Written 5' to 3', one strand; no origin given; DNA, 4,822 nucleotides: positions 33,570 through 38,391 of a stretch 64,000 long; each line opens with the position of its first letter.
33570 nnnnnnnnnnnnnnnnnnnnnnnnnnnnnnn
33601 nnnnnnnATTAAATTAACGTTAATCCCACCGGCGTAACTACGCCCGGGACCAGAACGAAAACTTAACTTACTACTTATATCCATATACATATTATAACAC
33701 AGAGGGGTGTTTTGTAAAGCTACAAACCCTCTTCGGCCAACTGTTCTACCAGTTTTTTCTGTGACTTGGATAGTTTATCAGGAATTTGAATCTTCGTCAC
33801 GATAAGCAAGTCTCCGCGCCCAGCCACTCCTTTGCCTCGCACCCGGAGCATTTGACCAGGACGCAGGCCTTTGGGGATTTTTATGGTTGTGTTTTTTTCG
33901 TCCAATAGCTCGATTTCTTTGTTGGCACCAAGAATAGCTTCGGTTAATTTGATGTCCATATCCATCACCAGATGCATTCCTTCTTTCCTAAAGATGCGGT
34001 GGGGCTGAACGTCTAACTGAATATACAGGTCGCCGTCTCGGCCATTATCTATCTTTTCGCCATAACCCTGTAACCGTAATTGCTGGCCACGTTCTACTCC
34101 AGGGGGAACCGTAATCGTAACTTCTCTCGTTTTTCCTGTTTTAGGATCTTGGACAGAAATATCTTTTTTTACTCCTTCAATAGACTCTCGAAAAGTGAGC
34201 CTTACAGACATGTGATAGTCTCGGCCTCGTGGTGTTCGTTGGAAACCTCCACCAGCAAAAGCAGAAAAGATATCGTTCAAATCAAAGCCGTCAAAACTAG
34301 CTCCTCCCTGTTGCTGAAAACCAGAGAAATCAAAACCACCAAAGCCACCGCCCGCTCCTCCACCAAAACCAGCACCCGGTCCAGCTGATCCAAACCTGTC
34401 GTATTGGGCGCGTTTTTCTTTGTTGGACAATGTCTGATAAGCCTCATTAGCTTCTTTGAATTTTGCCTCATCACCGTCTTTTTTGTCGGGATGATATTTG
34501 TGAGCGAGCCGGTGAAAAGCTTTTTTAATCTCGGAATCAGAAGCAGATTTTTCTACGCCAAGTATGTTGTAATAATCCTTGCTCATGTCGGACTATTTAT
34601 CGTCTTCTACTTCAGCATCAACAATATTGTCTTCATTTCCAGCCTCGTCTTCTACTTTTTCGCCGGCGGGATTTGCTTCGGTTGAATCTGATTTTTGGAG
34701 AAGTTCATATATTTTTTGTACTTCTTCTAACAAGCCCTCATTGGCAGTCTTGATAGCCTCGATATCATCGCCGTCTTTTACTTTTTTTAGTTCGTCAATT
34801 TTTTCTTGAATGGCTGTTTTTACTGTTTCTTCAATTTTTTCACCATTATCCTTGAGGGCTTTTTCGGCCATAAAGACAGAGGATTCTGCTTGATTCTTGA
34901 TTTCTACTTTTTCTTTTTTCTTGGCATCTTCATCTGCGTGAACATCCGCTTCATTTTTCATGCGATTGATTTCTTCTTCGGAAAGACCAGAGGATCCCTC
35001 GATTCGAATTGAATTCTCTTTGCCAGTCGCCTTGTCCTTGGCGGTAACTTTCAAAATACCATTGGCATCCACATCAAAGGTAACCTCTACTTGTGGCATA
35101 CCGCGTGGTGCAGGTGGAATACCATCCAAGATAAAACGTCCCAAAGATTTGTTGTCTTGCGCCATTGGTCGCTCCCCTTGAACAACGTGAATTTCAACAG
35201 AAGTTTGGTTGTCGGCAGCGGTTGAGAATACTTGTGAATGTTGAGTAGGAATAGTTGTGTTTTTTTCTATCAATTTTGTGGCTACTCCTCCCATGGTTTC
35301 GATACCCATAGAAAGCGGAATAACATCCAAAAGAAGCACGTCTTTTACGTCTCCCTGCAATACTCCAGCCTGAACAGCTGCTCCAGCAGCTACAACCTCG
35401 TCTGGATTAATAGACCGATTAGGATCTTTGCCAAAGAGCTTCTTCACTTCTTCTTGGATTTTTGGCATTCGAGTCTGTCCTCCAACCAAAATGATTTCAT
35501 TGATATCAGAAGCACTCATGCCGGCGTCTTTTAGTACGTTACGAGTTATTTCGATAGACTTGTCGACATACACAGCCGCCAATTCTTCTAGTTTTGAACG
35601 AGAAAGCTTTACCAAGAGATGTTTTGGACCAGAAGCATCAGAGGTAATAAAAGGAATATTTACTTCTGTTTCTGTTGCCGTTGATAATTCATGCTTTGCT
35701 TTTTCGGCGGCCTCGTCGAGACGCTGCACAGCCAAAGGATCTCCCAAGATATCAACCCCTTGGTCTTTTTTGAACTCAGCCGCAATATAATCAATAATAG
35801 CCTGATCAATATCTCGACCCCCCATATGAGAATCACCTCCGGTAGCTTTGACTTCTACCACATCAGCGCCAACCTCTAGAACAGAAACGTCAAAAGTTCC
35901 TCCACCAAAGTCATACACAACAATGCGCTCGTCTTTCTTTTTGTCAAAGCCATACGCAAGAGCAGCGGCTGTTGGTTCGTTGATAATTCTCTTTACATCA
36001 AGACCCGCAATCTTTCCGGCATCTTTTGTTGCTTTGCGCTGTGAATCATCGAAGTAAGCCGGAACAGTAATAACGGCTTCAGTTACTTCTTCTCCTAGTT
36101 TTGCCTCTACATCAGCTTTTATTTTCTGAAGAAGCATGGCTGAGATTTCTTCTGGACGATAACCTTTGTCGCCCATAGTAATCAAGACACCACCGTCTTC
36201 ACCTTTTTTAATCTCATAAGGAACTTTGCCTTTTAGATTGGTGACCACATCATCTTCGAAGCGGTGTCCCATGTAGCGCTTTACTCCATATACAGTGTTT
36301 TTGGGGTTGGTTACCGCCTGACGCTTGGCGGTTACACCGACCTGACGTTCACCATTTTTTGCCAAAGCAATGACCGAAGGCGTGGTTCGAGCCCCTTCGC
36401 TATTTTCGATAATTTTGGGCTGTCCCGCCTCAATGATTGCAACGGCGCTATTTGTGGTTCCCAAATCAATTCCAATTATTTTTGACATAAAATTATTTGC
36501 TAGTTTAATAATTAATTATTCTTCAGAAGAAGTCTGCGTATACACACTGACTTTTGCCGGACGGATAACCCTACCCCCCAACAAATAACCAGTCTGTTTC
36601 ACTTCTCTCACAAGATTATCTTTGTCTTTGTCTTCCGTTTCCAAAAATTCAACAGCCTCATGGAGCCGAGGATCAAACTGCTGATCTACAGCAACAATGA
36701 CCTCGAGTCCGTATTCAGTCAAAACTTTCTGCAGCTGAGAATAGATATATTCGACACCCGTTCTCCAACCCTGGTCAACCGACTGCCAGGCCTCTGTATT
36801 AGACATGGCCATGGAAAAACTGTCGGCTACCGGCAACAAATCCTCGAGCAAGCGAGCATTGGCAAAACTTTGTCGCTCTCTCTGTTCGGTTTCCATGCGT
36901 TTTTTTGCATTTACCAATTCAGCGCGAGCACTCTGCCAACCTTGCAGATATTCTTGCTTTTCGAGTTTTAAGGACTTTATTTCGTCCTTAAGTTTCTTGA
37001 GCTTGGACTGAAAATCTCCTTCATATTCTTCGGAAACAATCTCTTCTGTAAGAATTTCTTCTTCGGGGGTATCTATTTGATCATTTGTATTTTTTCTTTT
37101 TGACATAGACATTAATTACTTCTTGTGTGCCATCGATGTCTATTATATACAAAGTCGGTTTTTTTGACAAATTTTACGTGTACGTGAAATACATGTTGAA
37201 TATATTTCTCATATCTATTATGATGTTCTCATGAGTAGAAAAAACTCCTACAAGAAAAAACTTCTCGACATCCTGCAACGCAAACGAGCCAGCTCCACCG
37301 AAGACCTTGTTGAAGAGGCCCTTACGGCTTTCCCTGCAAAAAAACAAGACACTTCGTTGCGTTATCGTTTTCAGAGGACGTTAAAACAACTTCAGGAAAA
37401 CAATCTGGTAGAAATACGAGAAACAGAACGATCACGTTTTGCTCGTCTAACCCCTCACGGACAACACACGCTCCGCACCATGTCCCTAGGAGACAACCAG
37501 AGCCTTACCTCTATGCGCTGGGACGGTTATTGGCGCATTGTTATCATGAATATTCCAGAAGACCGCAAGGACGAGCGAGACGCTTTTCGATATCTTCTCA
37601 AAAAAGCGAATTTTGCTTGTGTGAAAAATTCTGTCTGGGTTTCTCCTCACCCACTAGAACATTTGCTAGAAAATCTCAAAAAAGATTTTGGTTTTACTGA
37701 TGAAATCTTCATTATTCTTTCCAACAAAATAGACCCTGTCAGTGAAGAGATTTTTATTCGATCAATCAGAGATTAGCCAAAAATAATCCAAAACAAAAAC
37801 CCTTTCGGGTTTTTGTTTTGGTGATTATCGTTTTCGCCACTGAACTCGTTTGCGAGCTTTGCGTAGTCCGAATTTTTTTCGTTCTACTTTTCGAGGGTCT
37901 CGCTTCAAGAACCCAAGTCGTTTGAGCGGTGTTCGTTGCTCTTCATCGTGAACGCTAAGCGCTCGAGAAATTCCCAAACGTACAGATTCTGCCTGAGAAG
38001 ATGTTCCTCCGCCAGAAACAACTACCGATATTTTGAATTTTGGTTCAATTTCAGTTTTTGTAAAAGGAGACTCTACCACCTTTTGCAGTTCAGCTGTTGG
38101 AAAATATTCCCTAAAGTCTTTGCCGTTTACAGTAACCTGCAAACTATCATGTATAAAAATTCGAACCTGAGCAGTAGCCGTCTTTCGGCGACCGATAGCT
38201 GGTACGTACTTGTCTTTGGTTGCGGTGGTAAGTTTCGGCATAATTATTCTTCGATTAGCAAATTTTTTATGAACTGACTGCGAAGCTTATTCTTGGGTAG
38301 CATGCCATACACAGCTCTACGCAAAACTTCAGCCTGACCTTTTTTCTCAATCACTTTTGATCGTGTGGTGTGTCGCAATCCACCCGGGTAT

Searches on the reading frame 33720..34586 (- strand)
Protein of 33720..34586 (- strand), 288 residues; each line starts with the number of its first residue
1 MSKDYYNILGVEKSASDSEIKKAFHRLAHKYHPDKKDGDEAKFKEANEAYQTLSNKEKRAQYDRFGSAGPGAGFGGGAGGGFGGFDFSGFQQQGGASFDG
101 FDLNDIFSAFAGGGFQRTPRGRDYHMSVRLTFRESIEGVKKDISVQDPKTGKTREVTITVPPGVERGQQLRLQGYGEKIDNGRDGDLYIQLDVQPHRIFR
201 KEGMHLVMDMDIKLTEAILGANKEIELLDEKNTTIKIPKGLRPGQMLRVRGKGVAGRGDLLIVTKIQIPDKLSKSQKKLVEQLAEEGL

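Call 87: search_protein_families(library=pfam, proteins=[window:33720-34586:-], max_evalue=0.0001)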
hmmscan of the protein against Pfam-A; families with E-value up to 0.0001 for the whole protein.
window:33720-34586:- (288 aa): 2 families
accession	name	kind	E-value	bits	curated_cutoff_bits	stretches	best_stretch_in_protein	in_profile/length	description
PF01556.23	DnaJ_C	-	1.3e-37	129.6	26.6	1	125-269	2-152/152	DnaJ C terminal domain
PF00226.36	DnaJ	-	1.2e-23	83.4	27.8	1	4-63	1-63/63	DnaJ domain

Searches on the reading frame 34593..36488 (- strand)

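Call 62: search_protein_families(library=pfam, proteins=[window:34593-36488:-], max_evalue=0.001)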
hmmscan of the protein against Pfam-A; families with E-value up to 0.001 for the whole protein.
window:34593-36488:- (631 aa): 2 families
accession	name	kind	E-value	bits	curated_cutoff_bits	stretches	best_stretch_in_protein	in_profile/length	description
PF00012.26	HSP70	-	2.6e-247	822.3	20.6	1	4-596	1-596/599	Hsp70 protein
PF06723.19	MreB_Mbl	-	9.8e-16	57.9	27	1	117-371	75-316/327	MreB/Mbl protein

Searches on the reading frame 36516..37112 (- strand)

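Call 62: search_protein_families(library=pfam, proteins=[window:36516-37112:-], max_evalue=0.001)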
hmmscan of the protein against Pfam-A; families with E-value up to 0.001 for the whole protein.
window:36516-37112:- (198 aa): 1 family
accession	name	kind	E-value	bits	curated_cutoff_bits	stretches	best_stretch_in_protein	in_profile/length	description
PF01025.24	GrpE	-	4.7e-40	137.4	25.8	1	30-190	5-163/165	GrpE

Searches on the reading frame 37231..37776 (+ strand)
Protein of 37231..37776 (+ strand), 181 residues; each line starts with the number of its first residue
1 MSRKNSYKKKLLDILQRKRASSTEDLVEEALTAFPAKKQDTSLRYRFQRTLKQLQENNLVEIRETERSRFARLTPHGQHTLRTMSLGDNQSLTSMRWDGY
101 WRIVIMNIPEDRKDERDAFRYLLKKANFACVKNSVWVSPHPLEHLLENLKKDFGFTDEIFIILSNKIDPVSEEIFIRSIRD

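Call 62: search_protein_families(library=pfam, proteins=[window:37231-37776:+], max_evalue=0.001)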
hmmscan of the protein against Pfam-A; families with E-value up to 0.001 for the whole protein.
window:37231-37776:+ (181 aa): 2 families
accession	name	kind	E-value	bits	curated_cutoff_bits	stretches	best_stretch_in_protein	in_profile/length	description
PF20803.2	PaaX_M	-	1.7e-21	76.6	24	1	96-168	3-75/83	PaaX protein central Cas2-like domain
PF22665.2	DUF6293_C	-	0.00021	22.1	27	1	9-83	15-100/101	DUF6293 C-terminal winged helix domain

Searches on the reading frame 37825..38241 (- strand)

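Call 87: search_protein_families(library=pfam, proteins=[window:37825-38241:-], max_evalue=0.0001)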
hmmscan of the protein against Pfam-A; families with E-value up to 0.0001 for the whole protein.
window:37825-38241:- (138 aa): 1 family
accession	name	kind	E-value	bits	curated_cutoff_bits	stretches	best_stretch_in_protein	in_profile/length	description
PF00380.25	Ribosomal_S9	-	4.9e-39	134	22.5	1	17-138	1-121/121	Ribosomal protein S9/S16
